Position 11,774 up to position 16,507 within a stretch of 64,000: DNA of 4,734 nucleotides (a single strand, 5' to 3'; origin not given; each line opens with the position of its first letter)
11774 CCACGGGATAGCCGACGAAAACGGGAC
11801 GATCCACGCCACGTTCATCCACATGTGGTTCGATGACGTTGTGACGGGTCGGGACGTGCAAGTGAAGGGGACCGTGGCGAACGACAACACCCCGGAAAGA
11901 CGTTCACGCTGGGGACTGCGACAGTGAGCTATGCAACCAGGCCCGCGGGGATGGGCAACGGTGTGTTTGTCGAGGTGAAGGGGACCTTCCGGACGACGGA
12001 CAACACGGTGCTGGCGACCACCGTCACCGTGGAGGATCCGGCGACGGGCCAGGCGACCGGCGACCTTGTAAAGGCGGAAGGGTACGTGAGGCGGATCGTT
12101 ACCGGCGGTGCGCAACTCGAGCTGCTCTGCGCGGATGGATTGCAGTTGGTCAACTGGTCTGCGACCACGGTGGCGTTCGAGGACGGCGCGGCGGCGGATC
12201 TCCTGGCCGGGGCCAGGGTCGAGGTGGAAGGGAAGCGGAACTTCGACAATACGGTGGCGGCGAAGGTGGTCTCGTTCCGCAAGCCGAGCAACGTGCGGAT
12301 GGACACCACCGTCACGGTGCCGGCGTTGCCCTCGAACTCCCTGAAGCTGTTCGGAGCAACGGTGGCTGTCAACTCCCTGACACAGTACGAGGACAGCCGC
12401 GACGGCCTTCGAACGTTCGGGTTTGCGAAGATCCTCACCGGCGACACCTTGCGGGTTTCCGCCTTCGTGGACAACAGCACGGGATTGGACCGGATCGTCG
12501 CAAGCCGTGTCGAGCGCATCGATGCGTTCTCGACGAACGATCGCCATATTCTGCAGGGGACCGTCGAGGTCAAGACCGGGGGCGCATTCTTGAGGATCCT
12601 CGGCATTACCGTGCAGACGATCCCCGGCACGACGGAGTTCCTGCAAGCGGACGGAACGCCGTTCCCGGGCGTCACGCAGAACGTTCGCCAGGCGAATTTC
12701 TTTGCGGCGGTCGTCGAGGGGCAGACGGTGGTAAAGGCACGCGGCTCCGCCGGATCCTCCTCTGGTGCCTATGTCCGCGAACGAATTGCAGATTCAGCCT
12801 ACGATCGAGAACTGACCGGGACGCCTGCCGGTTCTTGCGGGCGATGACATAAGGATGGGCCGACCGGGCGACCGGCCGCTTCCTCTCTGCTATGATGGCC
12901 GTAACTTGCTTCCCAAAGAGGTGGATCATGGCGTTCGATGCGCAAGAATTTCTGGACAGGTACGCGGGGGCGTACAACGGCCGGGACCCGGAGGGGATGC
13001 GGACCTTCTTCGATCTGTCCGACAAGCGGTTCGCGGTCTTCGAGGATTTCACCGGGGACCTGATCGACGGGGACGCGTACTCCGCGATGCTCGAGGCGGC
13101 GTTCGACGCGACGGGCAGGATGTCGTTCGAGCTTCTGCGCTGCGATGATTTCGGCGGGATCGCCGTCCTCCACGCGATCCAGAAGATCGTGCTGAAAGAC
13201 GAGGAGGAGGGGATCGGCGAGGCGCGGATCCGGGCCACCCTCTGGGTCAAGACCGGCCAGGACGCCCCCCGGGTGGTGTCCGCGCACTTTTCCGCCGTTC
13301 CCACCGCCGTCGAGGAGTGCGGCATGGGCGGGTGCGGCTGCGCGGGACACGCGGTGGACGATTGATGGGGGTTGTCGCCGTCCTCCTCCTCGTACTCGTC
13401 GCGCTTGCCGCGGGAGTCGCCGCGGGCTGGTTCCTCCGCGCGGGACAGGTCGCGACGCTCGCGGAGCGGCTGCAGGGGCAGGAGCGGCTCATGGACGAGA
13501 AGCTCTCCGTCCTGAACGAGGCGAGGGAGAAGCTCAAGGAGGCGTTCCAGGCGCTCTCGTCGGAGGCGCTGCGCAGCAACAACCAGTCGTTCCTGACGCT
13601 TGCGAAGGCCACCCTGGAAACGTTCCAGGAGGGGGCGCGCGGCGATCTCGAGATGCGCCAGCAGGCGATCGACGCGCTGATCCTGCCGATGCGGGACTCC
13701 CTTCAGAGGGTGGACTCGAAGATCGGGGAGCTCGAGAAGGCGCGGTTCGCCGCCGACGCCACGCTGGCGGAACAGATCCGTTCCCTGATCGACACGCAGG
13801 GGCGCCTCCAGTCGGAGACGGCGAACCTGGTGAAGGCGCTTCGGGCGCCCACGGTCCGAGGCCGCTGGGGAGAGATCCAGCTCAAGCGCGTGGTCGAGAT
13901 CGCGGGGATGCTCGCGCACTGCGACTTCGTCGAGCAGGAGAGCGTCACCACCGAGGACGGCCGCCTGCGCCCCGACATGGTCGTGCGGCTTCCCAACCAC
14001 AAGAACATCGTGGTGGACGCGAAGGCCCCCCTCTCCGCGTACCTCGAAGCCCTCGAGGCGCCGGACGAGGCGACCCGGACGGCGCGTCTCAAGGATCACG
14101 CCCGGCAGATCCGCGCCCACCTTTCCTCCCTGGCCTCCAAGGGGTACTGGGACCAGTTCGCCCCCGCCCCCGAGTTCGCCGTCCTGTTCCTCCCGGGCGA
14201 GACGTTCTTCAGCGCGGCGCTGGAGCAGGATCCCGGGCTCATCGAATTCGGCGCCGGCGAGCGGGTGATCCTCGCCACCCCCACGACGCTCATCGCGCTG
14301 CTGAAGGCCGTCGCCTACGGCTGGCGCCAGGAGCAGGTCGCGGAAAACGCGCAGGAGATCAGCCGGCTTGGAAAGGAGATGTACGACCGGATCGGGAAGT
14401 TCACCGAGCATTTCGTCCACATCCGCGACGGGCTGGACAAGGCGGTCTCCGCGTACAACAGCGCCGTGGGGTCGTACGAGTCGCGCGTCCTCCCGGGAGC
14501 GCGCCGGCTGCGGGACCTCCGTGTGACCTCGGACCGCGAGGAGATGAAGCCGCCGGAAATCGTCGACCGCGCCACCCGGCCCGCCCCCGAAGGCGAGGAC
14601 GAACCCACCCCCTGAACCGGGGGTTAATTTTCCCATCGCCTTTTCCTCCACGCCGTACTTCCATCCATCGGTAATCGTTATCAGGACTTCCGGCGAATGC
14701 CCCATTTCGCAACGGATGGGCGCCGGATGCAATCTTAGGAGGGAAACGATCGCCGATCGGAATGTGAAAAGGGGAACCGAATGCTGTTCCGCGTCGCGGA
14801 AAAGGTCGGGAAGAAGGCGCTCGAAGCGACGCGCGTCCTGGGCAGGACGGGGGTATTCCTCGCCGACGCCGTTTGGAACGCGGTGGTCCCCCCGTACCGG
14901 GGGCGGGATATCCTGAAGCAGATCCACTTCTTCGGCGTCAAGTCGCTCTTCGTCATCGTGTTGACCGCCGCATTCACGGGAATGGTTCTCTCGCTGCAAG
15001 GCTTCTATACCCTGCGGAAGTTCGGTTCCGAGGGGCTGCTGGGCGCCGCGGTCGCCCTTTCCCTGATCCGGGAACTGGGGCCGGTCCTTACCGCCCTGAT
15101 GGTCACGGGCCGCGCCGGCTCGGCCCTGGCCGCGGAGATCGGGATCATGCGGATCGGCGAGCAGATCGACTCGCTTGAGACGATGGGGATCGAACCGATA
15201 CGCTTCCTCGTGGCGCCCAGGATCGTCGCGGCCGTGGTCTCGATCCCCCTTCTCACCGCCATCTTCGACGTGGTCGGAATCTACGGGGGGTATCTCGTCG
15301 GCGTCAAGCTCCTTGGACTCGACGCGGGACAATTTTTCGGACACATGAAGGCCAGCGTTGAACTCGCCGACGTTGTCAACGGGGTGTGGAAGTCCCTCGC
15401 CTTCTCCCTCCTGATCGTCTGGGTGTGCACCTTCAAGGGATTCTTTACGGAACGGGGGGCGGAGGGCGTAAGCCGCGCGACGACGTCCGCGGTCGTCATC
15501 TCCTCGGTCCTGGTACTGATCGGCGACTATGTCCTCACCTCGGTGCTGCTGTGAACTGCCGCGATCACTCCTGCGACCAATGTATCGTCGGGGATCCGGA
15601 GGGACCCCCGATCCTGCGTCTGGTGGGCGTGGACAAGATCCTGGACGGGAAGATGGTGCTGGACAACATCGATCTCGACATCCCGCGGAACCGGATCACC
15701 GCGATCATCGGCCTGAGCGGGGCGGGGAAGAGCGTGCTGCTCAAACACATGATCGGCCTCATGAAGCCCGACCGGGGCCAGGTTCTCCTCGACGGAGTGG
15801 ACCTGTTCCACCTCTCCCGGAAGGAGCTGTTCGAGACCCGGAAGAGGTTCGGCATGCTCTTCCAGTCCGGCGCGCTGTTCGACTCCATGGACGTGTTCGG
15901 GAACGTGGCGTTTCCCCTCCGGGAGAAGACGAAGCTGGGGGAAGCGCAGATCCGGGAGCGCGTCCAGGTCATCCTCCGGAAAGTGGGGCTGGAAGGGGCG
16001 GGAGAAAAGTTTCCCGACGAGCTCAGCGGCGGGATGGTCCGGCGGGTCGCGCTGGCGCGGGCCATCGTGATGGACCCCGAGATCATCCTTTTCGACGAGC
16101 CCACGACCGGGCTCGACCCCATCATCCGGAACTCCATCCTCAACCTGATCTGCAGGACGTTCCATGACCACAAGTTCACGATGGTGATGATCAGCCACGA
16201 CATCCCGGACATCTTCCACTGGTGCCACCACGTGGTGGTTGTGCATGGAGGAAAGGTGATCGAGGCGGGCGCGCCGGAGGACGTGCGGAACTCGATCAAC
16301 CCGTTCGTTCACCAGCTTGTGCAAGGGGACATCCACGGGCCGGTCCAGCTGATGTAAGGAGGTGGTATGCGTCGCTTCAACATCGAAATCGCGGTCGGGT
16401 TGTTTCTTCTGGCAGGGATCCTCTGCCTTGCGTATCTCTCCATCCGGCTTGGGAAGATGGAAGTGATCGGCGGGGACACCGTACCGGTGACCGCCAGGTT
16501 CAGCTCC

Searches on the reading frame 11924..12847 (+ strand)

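Call 35: search_protein_families(library=pfam, proteins=[window:11924-12847:+])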
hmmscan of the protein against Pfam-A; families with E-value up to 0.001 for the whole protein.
window:11924-12847:+ (307 aa): 1 family
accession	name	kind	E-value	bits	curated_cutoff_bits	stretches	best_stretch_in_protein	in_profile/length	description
PF18914.6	DUF5666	-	1.5e-17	64.1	27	2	73-115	16-58/60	Domain of unknown function (DUF5666)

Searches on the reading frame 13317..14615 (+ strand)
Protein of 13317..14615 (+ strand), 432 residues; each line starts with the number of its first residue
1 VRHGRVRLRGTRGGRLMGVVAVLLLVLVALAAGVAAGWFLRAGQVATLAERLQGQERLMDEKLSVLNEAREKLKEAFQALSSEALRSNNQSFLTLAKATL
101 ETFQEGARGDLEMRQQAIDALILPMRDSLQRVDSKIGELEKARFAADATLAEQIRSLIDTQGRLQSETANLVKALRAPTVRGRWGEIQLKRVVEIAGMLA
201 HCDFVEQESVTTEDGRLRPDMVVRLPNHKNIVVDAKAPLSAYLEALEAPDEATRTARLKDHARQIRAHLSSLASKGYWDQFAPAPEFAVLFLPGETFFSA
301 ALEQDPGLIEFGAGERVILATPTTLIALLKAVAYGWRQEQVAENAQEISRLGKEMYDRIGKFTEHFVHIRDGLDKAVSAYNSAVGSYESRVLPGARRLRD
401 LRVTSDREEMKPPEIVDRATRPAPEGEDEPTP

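Call 11: search_protein_families(library=pfam, proteins=[window:13317-14615:+])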
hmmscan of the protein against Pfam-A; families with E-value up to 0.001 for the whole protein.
window:13317-14615:+ (432 aa): 1 family
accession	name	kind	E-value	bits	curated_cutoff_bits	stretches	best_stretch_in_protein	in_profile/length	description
PF02646.22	RmuC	-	5.7e-102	341.2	26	1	116-406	1-289/291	RmuC family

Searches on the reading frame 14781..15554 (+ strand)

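Call 11: search_protein_families(library=pfam, proteins=[window:14781-15554:+])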
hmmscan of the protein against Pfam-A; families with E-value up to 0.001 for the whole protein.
window:14781-15554:+ (257 aa): 1 family
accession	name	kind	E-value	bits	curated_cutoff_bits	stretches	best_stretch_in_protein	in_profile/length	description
PF02405.21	MlaE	-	2.1e-80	269.7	22.5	1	44-254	1-211/212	Permease MlaE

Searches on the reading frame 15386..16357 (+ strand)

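Call 11: search_protein_families(library=pfam, proteins=[window:15386-16357:+])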
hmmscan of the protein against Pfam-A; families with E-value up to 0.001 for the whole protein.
window:15386-16357:+ (323 aa): 2 families
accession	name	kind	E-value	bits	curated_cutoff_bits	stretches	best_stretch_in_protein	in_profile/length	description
PF00005.33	ABC_tran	-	1.3e-32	113.7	25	1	92-241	1-137/137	ABC transporter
PF13304.12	AAA_21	-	2.8e-06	28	27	0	196-257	221-285/304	AAA domain, putative AbiEii toxin, Type IV TA system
